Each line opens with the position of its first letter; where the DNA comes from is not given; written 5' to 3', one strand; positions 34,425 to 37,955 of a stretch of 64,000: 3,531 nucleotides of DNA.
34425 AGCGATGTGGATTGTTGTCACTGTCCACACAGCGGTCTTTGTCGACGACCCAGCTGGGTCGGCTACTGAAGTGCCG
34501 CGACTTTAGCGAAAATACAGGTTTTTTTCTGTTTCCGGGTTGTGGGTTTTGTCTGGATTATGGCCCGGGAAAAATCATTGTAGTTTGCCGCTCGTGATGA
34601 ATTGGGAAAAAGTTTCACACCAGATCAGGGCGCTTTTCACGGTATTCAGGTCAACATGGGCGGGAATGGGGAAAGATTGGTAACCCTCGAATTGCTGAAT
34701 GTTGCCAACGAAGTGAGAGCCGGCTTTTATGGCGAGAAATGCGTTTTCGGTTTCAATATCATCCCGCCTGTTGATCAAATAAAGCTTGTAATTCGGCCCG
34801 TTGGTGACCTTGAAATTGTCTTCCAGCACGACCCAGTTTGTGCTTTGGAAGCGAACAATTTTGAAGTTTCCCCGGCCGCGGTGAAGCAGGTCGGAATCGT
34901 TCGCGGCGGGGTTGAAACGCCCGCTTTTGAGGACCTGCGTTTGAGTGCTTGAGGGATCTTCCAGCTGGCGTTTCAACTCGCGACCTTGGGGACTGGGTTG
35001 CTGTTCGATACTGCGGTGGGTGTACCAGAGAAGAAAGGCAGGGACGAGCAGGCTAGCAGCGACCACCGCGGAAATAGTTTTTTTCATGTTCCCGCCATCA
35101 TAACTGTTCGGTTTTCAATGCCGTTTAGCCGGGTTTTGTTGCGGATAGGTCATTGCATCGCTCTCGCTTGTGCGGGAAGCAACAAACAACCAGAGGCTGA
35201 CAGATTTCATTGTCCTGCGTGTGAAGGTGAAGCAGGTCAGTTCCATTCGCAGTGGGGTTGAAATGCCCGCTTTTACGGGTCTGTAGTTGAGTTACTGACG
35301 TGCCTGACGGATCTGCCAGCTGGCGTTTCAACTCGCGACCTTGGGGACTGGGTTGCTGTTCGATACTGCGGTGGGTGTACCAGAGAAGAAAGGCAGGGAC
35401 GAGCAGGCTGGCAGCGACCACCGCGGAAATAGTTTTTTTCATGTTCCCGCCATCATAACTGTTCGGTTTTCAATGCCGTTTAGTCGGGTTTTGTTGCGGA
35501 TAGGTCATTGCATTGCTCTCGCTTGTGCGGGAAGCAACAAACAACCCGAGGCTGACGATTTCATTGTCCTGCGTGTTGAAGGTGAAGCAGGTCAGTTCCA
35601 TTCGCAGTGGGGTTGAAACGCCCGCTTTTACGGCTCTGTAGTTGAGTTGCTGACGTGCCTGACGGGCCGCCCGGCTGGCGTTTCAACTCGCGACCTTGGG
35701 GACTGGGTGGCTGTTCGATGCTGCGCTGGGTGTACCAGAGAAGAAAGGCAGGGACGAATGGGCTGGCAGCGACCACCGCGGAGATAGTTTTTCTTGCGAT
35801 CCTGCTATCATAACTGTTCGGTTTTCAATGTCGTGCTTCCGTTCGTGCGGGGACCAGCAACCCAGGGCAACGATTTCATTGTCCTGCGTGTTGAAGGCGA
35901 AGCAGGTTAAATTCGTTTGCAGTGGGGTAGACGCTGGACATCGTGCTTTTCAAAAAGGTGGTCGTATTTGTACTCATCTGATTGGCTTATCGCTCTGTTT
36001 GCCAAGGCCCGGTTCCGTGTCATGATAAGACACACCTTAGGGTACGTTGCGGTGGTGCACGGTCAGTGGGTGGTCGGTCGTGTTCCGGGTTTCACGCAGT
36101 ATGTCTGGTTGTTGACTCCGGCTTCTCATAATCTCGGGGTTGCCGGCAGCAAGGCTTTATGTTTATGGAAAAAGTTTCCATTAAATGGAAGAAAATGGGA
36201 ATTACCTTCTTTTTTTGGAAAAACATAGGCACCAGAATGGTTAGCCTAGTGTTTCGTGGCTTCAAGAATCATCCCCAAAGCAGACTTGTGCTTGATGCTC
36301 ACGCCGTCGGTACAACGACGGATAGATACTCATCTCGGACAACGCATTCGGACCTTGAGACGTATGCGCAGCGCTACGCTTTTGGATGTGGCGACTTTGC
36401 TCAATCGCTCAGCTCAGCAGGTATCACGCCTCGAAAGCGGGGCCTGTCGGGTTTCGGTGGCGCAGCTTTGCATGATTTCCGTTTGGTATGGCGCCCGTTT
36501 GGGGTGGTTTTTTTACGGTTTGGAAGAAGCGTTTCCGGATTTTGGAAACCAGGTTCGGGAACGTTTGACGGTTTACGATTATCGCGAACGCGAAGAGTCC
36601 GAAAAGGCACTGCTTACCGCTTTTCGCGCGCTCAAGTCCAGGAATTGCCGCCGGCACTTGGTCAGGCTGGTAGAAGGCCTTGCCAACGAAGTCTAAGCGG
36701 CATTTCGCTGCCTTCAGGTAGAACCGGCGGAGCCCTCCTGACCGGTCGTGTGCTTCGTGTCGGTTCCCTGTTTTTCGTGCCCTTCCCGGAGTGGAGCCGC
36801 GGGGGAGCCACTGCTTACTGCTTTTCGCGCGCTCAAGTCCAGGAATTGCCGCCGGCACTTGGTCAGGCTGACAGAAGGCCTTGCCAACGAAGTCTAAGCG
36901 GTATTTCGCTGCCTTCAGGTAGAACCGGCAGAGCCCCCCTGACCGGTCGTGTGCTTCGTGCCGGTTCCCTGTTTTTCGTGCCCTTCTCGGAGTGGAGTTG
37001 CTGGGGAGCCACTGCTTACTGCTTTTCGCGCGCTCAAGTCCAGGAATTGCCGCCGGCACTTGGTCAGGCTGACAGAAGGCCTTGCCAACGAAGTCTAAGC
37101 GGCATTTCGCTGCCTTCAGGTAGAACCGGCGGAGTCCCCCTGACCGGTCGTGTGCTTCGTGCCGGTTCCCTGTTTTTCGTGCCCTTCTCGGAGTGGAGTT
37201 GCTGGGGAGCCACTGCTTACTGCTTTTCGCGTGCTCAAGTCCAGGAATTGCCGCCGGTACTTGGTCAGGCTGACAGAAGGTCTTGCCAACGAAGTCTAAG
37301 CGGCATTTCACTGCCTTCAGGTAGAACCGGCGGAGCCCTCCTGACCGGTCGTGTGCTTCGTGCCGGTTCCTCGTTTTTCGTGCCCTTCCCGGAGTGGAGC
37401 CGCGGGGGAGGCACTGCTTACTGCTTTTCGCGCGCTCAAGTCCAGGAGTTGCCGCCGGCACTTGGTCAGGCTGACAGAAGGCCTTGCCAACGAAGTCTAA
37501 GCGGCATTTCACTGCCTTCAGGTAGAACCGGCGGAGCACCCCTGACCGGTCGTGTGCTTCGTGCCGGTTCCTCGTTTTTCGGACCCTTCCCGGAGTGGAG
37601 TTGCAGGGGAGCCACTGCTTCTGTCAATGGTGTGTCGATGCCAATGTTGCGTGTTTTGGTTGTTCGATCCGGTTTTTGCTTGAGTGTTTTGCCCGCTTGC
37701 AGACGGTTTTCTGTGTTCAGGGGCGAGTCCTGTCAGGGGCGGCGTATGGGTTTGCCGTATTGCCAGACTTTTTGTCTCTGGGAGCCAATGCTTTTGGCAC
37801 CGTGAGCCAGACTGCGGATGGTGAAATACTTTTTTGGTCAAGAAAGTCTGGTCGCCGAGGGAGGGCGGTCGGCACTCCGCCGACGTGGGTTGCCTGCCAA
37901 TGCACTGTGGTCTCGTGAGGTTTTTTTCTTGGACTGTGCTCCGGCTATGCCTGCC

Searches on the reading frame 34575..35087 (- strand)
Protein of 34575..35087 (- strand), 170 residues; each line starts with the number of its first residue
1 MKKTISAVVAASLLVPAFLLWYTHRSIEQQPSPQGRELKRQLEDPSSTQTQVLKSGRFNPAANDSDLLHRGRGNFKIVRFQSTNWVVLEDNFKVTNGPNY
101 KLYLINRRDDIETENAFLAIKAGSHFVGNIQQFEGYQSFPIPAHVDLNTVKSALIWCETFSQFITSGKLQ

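Call 34: search_protein_families(library=pfam, proteins=[window:34575-35087:-], max_evalue=0.01)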
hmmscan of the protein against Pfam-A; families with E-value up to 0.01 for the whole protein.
window:34575-35087:- (170 aa): 1 family
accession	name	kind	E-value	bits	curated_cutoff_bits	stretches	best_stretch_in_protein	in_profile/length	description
PF10517.14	DM13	-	1.8e-14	54.7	25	1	69-166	7-102/105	Electron transfer DM13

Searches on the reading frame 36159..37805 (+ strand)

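Call 34: search_protein_families(library=pfam, proteins=[window:36159-37805:+], max_evalue=0.01)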
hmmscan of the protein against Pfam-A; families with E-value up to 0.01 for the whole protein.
window:36159-37805:+ (548 aa): 1 family
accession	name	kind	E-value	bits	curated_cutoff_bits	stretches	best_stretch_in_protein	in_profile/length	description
PF01383.26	CpcD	-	0.005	17.5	27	0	262-280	19-37/55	CpcD/allophycocyanin linker domain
